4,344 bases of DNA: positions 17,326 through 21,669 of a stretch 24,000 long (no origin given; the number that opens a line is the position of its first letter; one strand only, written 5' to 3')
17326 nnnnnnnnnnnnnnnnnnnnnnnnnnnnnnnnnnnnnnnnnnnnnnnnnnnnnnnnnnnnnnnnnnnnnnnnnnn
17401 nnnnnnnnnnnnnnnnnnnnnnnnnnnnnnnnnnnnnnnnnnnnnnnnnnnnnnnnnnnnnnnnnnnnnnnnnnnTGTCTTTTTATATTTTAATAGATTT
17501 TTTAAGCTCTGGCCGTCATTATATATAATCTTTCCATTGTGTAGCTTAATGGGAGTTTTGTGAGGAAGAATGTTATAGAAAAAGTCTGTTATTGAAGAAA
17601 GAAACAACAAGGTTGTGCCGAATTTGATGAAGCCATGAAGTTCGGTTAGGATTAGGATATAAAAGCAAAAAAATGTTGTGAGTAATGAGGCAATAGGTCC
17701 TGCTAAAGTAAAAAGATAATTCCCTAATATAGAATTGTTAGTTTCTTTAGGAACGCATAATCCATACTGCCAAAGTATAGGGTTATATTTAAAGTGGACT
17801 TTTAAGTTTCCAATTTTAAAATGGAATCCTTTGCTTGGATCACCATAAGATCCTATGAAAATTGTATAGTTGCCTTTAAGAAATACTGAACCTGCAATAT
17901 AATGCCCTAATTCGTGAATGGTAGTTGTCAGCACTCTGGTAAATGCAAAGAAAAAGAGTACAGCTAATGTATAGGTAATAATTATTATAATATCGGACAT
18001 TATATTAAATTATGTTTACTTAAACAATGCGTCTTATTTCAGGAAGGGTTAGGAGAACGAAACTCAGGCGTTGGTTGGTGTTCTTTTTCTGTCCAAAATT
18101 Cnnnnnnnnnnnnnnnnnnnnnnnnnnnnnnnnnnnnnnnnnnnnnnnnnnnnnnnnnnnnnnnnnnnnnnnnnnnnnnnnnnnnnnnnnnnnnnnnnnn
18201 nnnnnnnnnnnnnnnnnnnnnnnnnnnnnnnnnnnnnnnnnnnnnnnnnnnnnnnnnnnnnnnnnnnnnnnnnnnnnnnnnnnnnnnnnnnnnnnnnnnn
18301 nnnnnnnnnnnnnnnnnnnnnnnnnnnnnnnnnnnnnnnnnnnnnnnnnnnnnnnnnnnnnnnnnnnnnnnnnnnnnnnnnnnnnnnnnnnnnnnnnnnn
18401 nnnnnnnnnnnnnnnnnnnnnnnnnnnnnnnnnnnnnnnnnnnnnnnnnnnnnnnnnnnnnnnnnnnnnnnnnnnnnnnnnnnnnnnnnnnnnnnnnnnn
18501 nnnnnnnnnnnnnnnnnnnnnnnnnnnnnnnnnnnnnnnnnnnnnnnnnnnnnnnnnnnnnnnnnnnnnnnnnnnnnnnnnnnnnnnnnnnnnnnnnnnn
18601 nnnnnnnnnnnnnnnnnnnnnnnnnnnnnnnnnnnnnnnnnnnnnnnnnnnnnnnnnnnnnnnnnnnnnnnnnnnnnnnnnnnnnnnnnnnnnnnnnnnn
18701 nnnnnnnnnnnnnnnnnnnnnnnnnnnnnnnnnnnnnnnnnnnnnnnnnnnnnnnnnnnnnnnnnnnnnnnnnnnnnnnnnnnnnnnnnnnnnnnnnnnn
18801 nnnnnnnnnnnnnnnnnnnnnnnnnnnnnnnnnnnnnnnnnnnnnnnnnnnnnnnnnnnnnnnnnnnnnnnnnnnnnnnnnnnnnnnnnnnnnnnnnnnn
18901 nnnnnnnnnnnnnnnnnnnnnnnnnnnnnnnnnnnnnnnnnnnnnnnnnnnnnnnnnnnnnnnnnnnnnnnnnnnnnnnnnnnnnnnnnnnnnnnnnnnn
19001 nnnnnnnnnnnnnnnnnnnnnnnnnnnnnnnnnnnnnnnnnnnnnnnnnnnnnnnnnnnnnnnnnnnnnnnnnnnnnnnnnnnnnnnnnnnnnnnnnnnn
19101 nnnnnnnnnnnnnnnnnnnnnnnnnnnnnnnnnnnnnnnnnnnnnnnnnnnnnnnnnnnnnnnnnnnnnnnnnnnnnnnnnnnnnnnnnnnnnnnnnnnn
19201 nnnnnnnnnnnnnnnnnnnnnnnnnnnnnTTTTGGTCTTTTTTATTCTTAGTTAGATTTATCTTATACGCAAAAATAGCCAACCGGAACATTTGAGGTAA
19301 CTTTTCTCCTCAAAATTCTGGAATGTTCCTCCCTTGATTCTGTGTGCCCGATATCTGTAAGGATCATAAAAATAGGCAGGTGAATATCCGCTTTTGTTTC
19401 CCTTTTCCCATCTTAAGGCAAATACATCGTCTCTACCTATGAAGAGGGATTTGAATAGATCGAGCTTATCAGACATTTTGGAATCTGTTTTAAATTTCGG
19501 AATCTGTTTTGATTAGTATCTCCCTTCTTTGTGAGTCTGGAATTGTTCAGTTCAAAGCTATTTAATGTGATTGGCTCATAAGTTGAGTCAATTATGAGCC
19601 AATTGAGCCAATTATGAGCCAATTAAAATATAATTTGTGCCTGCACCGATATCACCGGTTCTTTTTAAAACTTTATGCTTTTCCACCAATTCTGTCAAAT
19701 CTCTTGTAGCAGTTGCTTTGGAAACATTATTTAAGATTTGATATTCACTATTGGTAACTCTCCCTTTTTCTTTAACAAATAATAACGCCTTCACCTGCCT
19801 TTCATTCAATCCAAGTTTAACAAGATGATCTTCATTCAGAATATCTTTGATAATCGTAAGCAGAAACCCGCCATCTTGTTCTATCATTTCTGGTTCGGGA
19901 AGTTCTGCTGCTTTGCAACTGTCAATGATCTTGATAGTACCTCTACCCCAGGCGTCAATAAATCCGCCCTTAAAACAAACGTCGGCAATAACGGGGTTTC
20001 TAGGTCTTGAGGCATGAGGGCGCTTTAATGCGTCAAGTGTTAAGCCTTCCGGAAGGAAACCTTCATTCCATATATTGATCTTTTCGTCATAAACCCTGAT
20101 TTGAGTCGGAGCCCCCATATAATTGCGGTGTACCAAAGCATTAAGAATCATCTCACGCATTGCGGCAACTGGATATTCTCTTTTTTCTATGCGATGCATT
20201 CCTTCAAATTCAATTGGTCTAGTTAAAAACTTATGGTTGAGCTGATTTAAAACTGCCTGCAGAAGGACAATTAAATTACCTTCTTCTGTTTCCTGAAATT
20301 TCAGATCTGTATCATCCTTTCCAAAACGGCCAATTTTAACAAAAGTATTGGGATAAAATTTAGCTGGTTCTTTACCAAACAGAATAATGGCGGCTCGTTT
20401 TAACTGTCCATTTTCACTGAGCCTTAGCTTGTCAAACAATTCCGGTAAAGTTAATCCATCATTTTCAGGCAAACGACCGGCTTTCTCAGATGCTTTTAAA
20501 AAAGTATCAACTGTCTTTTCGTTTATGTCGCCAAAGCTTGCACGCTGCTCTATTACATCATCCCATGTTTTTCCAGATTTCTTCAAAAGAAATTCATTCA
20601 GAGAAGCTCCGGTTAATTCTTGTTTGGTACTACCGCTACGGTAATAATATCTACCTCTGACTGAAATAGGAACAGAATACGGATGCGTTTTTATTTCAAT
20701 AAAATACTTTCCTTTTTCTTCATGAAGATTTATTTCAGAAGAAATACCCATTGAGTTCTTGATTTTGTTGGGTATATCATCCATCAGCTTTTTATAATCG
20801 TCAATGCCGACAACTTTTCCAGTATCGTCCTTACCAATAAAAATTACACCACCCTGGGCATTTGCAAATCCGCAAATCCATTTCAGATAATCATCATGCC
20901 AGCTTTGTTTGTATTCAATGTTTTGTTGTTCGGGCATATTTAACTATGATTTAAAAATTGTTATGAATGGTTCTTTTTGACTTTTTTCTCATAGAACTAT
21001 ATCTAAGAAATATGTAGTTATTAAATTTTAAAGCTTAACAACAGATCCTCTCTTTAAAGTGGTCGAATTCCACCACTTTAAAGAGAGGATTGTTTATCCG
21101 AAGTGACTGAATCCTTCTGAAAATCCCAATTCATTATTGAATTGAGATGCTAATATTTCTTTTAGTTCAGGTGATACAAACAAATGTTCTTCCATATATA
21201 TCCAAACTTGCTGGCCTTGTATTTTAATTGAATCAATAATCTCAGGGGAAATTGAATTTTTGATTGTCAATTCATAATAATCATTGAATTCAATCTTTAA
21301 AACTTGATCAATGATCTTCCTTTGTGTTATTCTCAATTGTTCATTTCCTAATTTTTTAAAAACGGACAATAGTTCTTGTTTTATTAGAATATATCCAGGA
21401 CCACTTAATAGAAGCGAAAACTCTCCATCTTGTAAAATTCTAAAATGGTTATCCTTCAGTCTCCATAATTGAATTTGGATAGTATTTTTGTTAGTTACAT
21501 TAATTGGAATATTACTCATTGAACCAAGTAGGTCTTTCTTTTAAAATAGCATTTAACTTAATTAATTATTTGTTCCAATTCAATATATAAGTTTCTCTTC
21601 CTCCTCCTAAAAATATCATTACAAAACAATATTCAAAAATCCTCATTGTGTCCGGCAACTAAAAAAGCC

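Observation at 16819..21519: AT-rich minus-strand accessory cluster with defence-island character wedged between housekeeping genes (MATE exporter and lspA-ileS)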

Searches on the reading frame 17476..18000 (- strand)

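Call 65: search_protein_families(library=pfam, proteins=[window:17476-18000:-], max_evalue=1)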
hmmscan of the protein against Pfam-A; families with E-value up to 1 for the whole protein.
window:17476-18000:- (175 aa): 2 families
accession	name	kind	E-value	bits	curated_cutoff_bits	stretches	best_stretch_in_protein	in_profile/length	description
PF02163.28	Peptidase_M50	-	0.012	15.4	27.2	1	23-121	7-105/221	Peptidase family M50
PF13398.12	Peptidase_M50B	-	0.11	12.6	26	0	11-134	10-107/201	Peptidase M50B-like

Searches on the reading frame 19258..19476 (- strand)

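Call 4: search_protein_families(library=pfam, proteins=[window:19258-19476:-], max_evalue=0.01)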
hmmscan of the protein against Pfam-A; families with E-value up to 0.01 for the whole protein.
window:19258-19476:- (72 aa): 1 family
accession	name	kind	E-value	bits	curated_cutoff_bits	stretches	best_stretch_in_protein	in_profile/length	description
PF22548.2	AEP-TOTE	-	4.1e-13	49.9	27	1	3-63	1-61/230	TOTE conflict system, Archaeo-Eukaryotic Primase domain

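Call 5: search_protein_families(library=padloc, proteins=[window:19258-19476:-], max_evalue=0.1)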
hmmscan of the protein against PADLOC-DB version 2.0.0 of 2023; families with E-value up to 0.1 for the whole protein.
window:19258-19476:- (72 aa): 1 family
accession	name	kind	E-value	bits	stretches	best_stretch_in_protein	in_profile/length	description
PDLC01465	PrimPol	-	1.4e-09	35.9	1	3-41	21-60/276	"CAS-I,CAS-II,CAS-III,CAS-IV,CAS-V,CAS-VI; associated"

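Call 6: search_protein_families(library=ncbifam, proteins=[window:19258-19476:-], max_evalue=0.01)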
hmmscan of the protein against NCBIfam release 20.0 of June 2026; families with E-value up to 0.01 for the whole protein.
window:19258-19476:- (72 aa): 1 family
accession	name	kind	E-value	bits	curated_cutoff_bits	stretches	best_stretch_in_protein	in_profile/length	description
NF040561.1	PrimPol_Msp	equivalog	0.00011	20.9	200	1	4-33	124-154/515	CRISPR-associated primase-polymerase type A1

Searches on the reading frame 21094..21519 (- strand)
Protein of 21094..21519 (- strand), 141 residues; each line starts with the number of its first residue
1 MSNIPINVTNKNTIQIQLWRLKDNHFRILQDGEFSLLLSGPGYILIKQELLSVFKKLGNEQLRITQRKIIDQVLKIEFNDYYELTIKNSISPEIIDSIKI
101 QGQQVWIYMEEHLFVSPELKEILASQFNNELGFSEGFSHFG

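Call 4: search_protein_families(library=pfam, proteins=[window:21094-21519:-], max_evalue=0.01)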
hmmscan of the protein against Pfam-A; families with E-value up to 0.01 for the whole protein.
window:21094-21519:- (141 aa): 0 families

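Call 5: search_protein_families(library=padloc, proteins=[window:21094-21519:-], max_evalue=0.1)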
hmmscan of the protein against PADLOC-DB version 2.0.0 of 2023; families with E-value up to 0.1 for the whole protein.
window:21094-21519:- (141 aa): 0 families

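Call 6: search_protein_families(library=ncbifam, proteins=[window:21094-21519:-], max_evalue=0.01)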
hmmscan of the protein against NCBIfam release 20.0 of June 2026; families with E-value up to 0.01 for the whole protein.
window:21094-21519:- (141 aa): 0 families

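Call 65: search_protein_families(library=pfam, proteins=[window:21094-21519:-], max_evalue=1)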
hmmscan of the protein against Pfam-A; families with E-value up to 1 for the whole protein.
window:21094-21519:- (141 aa): 1 family
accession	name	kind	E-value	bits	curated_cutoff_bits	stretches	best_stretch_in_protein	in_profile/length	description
PF01742.23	Peptidase_M27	-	0.017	14.4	27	1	9-91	130-213/423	Clostridial neurotoxin zinc protease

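Call 66: search_protein_families(library=phrogs, proteins=[window:21094-21519:-], max_evalue=0.01)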
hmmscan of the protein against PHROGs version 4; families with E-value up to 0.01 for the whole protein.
window:21094-21519:- (141 aa): 0 families

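Call 85: search_protein_representatives(protein=window:21094-21519:-)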
Query: 141 residues. Proteins with E-value up to 0.001 (for the whole library): 192; up to 1e-10: 68; up to 1e-30: 1. The best 150 are listed.
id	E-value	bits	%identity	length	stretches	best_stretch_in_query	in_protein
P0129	5.4e-44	165.9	99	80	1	62-141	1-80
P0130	1.0e-21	93.9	41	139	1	5-140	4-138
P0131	1.7e-20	89.9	39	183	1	17-141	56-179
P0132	2.2e-19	86.3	40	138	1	11-140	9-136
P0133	3.8e-19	85.5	39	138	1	8-140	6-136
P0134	1.1e-18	84.1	37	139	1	4-140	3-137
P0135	1.7e-18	83.4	41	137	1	18-141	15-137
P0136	3.0e-18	82.6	35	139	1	8-140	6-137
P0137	9.5e-18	81.0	37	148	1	7-141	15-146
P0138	1.8e-17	80.1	41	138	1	7-141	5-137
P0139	6.4e-17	78.3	36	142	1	9-140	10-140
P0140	7.3e-17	78.1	36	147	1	8-141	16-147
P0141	7.6e-17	78.1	39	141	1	7-141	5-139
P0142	1.5e-16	77.1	37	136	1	4-140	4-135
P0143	3.2e-16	76.1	39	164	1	7-141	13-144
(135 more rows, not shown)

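Call 86: find_homologous_proteins(query=window:21094-21519:-, max_evalue=0.001)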
Query window:21094-21519:- (141 aa): 2 proteins with E <= 0.001 among 12 candidates.
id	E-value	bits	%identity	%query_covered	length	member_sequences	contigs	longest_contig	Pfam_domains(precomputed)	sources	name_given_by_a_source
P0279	1.7e-85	302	100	100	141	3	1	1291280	-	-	-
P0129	1.7e-43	166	99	57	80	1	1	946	-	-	-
